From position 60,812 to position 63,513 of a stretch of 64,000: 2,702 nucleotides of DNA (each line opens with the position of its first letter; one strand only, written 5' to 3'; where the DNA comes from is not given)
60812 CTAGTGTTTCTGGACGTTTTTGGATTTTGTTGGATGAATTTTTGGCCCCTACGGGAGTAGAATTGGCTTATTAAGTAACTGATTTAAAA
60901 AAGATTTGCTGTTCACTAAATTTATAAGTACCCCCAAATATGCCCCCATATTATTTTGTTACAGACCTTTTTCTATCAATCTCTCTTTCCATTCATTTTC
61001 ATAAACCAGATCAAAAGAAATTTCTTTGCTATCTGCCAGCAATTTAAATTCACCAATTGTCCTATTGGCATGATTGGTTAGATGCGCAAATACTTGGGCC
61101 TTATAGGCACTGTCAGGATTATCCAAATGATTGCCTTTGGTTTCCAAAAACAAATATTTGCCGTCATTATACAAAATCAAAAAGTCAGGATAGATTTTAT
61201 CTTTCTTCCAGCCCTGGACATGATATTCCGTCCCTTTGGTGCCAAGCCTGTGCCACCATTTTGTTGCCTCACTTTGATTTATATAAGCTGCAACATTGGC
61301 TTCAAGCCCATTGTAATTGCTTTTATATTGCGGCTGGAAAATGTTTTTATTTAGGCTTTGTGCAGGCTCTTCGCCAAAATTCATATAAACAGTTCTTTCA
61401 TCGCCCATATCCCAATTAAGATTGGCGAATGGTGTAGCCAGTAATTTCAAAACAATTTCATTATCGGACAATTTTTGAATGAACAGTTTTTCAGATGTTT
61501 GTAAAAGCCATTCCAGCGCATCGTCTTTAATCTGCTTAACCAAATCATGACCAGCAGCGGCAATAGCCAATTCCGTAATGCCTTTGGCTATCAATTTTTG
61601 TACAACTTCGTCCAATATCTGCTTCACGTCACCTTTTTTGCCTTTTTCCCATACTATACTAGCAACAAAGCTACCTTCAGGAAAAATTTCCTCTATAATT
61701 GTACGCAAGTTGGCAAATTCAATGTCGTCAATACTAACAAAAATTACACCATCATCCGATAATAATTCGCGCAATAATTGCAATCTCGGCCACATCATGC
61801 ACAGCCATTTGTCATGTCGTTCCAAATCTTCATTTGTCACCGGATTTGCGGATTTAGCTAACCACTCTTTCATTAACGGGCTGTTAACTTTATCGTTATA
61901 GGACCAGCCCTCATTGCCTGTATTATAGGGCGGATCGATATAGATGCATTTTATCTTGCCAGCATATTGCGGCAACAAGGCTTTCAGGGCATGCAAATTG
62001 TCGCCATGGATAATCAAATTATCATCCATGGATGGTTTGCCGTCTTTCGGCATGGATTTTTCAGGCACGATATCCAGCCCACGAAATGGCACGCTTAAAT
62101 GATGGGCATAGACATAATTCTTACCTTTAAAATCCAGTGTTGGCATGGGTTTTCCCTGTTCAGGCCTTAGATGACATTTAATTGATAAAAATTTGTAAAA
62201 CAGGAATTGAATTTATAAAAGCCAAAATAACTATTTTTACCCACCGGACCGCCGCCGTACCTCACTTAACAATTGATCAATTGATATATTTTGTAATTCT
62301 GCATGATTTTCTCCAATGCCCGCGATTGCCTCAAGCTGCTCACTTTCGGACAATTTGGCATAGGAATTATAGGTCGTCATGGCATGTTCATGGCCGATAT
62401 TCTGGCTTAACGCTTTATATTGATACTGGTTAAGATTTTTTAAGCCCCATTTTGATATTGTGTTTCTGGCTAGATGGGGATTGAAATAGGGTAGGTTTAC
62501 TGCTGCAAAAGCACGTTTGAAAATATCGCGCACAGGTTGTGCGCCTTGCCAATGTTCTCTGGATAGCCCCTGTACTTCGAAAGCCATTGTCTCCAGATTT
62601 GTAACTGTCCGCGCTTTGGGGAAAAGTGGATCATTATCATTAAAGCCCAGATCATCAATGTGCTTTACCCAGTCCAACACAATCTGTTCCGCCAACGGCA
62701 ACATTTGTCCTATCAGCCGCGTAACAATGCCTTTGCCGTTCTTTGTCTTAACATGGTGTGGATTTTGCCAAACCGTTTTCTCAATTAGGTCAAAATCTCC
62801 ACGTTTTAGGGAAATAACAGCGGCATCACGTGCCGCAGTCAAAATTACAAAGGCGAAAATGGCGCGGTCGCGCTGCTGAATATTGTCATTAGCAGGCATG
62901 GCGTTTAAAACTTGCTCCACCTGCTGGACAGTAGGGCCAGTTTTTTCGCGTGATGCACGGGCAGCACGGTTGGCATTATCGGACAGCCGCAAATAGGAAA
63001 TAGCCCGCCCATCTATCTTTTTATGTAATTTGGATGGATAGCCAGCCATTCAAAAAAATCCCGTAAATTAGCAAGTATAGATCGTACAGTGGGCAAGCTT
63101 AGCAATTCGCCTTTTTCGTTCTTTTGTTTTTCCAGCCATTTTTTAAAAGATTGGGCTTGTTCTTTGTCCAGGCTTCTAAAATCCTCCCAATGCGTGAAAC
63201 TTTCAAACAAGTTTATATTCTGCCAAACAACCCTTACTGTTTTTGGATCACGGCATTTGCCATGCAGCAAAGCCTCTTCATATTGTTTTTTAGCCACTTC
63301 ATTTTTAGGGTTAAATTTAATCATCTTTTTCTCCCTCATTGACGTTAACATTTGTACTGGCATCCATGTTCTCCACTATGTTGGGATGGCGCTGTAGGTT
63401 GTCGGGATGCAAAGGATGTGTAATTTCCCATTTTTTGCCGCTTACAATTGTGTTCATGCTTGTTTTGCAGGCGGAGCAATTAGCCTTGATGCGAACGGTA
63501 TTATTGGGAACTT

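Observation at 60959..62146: Mod-like methyltransferase lacking the AdoMet motif and fused to a PD-(D/E)xK-like domain inside an integrase-bearing AT-rich island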

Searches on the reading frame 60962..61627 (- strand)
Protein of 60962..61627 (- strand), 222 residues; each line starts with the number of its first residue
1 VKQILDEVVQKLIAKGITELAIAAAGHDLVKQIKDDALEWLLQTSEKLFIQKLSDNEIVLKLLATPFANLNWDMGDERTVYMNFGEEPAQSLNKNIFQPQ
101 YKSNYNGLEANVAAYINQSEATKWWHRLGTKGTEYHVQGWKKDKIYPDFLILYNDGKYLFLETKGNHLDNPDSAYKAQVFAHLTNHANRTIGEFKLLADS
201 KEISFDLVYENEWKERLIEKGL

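Call 27: find_homologous_proteins(query=window:60962-61627:-)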
Query seq(222 aa) (222 aa): 10 proteins with E <= 0.001 among 246 candidates.
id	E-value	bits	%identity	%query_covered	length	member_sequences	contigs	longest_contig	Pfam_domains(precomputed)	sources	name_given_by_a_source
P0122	9.2e-88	311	67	93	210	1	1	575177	-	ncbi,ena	-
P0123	1.5e-86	308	74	78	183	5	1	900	-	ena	-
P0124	6.1e-55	204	56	78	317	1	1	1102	-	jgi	jgi:type III restriction enzyme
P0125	1.4e-52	197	47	95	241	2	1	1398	-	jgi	jgi:type III restriction enzyme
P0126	1.7e-52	196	48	91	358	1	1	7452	-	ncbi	-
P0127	1.8e-22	98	34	70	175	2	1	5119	-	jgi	-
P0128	3.9e-22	97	33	74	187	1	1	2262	-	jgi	jgi:type III restriction enzyme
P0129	2.0e-20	91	35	79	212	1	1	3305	-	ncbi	-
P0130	1.4e-15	75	32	58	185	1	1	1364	-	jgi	jgi:type III restriction enzyme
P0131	8.8e-11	60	37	45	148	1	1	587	-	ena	-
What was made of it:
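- Tried and rejected: It returned only 10 short proteins and no full-length Res (call 27).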

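Call 28: find_encoding_contigs(protein=P0122, flank=10000, max_places=3)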
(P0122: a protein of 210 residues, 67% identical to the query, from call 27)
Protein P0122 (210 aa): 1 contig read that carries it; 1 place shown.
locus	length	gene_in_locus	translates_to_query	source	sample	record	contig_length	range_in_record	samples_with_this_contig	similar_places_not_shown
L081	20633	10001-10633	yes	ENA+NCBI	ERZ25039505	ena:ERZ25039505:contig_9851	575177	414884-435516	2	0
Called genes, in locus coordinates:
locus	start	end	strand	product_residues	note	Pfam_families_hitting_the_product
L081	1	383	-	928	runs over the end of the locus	PF02739:5_3_exonuc_N, PF01367:5_3_exonuc, PF01612:DNA_pol_A_exo1, PF00476:DNA_pol_A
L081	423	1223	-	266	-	PF08032:SpoU_sub_bind, PF00588:SpoU_methylase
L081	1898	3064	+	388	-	PF13356:Arm-DNA-bind_3, PF22022:Phage_int_M, PF00589:Phage_integrase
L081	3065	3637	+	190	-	-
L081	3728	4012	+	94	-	-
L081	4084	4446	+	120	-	-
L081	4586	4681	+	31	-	-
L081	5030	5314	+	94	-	-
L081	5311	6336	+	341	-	PF00589:Phage_integrase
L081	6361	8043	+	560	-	PF01555:N6_N4_Mtase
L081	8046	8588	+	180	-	PF04851:ResIII (weak)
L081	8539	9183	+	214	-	PF04851:ResIII (weak)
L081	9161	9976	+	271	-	-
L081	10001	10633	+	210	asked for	-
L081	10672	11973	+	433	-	-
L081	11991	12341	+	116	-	-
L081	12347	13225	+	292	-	-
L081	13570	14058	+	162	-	-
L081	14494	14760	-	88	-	PF08274:Zn_Ribbon_YjdM, PF03831:YjdM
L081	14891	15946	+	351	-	PF08240:ADH_N, PF01262:AlaDh_PNT_C (faint), PF00107:ADH_zinc_N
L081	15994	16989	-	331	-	PF00056:Ldh_1_N, PF02866:Ldh_1_C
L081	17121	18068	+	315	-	PF01545:Cation_efflux, PF16916:ZT_dimer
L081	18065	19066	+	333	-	PF02685:Glucokinase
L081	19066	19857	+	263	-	PF01522:Polysacc_deac_1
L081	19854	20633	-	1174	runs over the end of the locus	PF00580:UvrD-helicase, PF13245:AAA_19 (weak), PF13361:UvrD_C, PF13538:UvrD_C_2 (faint), PF12705:PDDEXK_1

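Call 29: find_encoding_contigs(protein=P0126, flank=8000, max_places=3)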
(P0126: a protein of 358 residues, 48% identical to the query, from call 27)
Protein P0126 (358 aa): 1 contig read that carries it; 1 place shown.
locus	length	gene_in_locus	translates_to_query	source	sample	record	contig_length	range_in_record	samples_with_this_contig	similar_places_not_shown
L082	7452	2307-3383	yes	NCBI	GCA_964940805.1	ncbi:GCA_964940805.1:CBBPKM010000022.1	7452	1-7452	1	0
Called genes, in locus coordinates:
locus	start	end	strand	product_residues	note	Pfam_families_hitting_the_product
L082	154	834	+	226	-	PF01936:NYN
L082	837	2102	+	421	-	PF04851:ResIII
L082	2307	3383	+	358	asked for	-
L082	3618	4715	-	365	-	PF02661:Fic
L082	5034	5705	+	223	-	PF13505:OMP_b-brl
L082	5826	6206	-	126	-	PF03960:ArsC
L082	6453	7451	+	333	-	?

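Call 59: find_encoding_contigs(protein=P0123, flank=3000, max_places=6)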
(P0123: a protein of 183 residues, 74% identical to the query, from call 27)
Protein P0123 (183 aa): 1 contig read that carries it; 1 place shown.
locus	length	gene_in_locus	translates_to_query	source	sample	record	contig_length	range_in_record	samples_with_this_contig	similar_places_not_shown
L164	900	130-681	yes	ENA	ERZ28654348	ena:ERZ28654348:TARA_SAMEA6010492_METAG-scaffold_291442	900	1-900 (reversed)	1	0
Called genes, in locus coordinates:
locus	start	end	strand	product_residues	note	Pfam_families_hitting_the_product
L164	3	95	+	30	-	?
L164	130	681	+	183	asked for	-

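Call 62: find_encoding_contigs(protein=P0127, flank=5000, max_places=3)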
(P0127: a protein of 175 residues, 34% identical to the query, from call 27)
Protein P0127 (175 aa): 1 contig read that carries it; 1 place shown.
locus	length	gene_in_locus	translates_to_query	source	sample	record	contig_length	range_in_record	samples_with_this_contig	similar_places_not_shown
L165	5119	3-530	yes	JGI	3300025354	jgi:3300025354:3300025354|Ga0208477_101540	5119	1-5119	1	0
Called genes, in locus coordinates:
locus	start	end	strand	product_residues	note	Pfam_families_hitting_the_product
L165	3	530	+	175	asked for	?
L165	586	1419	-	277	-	-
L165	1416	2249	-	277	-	-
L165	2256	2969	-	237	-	PF01381:HTH_3 (faint)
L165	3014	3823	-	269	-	-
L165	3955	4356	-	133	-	-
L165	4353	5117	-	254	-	?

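Call 63: find_encoding_contigs(protein=P0129, flank=5000, max_places=3)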
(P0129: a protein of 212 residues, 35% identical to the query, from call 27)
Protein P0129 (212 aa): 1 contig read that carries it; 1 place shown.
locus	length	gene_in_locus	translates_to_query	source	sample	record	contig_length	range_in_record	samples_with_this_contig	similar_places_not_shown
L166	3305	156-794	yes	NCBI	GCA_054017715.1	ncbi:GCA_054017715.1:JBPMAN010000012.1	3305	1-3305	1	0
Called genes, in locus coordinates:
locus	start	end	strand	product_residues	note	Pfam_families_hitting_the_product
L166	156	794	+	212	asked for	-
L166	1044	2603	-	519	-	PF00535:Glycos_transf_2, PF13641:Glyco_tranf_2_3, PF13632:Glyco_trans_2_3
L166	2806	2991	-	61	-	PF01783:Ribosomal_L32p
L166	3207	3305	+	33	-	?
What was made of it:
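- Tried and rejected: P0127 is cut off by its contig end, and P0129 starts only 155 nt from its contig end, so neither is informative (calls 62, 63).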

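Call 68: search_solved_structures(query=A2, max_evalue=1, show_alignments=2)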
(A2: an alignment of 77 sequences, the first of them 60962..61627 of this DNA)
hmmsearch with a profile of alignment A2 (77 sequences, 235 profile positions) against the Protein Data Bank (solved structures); distinct sequences matched with E-value up to 1: 4.
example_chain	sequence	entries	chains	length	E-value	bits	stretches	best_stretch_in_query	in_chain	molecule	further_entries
8cwy_A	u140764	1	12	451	0.0026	20.4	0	1-38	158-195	T32-15-1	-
8cws_A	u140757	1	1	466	0.0034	20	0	1-38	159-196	F4132-2 Chain A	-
5cwb_A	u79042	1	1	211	0.0043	19.7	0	1-37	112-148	Designed helical repeat protein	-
7mwr_B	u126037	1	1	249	0.047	16.3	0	1-38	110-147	LHD101B4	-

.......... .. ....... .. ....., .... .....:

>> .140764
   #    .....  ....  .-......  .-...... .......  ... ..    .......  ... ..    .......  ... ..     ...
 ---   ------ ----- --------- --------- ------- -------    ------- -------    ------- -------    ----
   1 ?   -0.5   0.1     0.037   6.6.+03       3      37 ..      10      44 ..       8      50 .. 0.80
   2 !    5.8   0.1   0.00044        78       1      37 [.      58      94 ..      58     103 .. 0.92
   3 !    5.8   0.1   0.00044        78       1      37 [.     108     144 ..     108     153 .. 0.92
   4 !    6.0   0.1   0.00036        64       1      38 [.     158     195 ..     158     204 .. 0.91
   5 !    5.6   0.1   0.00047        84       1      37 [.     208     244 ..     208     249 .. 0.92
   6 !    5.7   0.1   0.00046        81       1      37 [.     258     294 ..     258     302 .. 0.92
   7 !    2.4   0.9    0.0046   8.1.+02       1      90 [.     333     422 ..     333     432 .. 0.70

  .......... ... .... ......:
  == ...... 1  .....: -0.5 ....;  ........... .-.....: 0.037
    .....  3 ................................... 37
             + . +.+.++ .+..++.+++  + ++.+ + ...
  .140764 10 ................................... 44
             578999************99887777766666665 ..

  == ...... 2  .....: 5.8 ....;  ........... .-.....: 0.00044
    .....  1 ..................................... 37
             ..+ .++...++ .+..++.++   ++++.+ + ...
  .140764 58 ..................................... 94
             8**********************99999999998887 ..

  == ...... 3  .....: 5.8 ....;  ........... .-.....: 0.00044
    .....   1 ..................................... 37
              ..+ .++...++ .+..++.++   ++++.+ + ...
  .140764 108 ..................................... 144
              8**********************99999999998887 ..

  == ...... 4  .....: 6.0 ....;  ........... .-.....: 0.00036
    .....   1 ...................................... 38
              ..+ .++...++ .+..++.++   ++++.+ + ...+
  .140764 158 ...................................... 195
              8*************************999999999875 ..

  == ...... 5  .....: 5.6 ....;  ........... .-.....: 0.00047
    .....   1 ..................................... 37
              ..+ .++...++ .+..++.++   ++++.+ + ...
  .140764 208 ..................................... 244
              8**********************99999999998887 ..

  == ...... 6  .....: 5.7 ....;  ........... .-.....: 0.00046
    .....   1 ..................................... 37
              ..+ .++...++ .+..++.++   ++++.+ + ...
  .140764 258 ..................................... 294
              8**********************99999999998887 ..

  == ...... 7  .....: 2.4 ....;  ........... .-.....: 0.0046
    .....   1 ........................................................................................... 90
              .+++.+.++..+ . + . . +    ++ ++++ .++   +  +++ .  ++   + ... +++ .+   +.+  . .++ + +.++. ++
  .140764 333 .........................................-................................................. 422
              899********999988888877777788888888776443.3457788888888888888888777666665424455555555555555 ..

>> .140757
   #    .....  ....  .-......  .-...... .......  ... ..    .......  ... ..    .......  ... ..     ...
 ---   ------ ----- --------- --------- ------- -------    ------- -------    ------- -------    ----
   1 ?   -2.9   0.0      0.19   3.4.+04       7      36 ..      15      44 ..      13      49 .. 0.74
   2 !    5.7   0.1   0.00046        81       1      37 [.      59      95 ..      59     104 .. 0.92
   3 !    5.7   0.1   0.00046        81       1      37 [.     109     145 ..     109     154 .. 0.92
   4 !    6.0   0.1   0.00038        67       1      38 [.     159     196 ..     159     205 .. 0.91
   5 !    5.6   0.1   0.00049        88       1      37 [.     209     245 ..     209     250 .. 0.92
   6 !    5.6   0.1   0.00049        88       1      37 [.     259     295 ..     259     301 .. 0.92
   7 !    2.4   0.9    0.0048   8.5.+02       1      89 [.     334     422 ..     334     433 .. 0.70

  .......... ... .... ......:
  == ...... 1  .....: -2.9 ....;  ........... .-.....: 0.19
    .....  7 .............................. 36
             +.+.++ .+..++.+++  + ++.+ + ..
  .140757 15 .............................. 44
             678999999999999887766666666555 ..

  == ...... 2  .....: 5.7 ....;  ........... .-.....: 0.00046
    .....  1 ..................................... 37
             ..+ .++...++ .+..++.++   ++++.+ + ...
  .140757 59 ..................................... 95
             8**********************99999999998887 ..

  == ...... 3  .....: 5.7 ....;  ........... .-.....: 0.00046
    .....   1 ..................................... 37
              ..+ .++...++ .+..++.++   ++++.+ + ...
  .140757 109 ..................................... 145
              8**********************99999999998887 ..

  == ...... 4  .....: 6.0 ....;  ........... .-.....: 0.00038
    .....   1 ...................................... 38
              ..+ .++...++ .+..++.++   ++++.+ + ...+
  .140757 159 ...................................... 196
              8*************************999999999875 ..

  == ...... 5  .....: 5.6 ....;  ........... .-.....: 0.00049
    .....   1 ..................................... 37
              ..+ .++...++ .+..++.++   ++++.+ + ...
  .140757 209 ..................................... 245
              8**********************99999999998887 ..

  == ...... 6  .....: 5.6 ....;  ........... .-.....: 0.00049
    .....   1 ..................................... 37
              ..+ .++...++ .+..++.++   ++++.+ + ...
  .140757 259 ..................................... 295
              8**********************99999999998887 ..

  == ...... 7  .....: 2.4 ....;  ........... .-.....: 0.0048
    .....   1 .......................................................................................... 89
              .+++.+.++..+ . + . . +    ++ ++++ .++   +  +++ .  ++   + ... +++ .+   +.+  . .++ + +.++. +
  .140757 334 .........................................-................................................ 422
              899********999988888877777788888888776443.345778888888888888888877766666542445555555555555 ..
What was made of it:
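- Tried and rejected: A profile search with the Res-C alignment gave only spurious hits to designed helical repeats (call 68).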

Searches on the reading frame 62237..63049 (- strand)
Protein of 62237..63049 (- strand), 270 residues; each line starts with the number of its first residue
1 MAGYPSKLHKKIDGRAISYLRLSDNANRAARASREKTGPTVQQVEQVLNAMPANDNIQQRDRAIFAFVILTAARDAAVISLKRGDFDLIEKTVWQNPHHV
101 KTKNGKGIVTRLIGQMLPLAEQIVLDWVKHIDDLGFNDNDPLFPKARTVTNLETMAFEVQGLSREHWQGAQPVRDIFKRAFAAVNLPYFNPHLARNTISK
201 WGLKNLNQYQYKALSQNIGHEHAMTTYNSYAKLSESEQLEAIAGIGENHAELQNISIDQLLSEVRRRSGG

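Call 3: search_protein_families(library=pfam, proteins=[window:62237-63049:-], max_evalue=1)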
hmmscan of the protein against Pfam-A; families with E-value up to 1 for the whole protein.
window:62237-63049:- (270 aa): 5 families
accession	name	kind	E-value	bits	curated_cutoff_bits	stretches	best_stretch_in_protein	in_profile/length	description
PF00589.27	Phage_integrase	-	1.3e-09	38.5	27.1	1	41-235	5-170/172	Phage integrase family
PF11893.13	DUF3413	-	0.0099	15.5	27.1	1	167-218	185-233/248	Domain of unknown function (DUF3413)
PF13884.11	Peptidase_S74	-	0.091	13.5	22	0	26-49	35-54/58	Chaperone of endosialidase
PF21351.2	TetR_C_41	-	0.1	13.3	27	1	33-79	37-83/108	Tetracyclin repressor-like, C-terminal domain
PF12324.14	HTH_15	-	0.24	12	27.2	1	35-53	43-61/74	Helix-turn-helix domain of alkylmercury lyase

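Call 4: search_protein_families(library=ncbifam, proteins=[window:62237-63049:-], max_evalue=1)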
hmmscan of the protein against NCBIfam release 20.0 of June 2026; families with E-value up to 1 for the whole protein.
window:62237-63049:- (270 aa): 7 families
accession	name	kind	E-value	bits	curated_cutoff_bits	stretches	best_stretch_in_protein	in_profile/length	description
NF040815.2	recomb_XerA_Arch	equivalog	3.1e-05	23.7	220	1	28-94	86-147/263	site-specific tyrosine recombinase/integron integrase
TIGR02225.1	recomb_XerD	equivalog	0.00034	20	329.6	1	40-147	105-207/290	site-specific tyrosine recombinase XerD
TIGR02224.1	recomb_XerC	equivalog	0.001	18.5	335.15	1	41-146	109-209/295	tyrosine recombinase XerC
NF001399.0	PRK00283.1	subfamily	0.0062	15.8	279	1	40-129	115-195/300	tyrosine recombinase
NF038282.1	LapC_YejM_PbgA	exception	0.035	12.4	825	1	183-217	202-236/584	LPS biosynthesis-modulating metalloenzyme YejM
NF002331.0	PRK01287.1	subfamily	0.058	12.3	371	1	40-111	143-207/365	site-specific tyrosine recombinase XerC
TIGR02479.1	FliA_WhiG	subfamily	0.12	12.1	189.6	1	10-59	58-107/224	FliA/WhiG family RNA polymerase sigma factor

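Call 5: search_protein_families(library=padloc, proteins=[window:62237-63049:-], max_evalue=1)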
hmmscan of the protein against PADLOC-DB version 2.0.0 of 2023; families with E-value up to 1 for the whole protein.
window:62237-63049:- (270 aa): 0 families

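Call 26: find_encoding_contigs(protein=window:62237-63049:-, flank=10000, max_places=3)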
Protein window:62237-63049:- (270 aa): no gene with exactly this product is on record in the collection.

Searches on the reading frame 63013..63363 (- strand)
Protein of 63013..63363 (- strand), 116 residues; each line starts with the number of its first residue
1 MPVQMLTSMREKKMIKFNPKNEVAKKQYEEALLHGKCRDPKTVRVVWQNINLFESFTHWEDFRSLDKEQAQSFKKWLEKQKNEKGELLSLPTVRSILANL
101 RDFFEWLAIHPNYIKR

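Call 3: search_protein_families(library=pfam, proteins=[window:63013-63363:-], max_evalue=1)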
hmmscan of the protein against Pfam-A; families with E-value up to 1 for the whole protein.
window:63013-63363:- (116 aa): 3 families
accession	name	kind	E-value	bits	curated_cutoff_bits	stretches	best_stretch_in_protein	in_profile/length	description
PF02899.23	Phage_int_SAM_1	-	0.0001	22.9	22.3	1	26-107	2-79/83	Phage integrase, N-terminal SAM-like domain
PF13102.12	Phage_int_SAM_5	-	0.00045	21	22.3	1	35-114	17-88/98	Phage integrase SAM-like domain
PF13495.12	Phage_int_SAM_4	-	0.00045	21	27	1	39-107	15-78/85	Phage integrase, N-terminal SAM-like domain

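Call 4: search_protein_families(library=ncbifam, proteins=[window:63013-63363:-], max_evalue=1)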
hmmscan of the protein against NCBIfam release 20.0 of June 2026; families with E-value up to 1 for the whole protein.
window:63013-63363:- (116 aa): 3 families
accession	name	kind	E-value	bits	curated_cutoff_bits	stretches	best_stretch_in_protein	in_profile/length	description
TIGR02224.1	recomb_XerC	equivalog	0.0031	16.9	335.15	1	27-108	2-81/295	tyrosine recombinase XerC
NF002331.0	PRK01287.1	subfamily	0.0056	15.7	371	1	54-109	55-116/365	site-specific tyrosine recombinase XerC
NF040829.1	sulfhyd_ShyB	equivalog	0.015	14.3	690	1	42-80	167-207/334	NAD(P)-dependent hydrogenase/sulfhydrogenase 2 subunit beta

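Call 5: search_protein_families(library=padloc, proteins=[window:63013-63363:-], max_evalue=1)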
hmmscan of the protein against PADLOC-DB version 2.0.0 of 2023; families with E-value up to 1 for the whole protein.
window:63013-63363:- (116 aa): 0 families
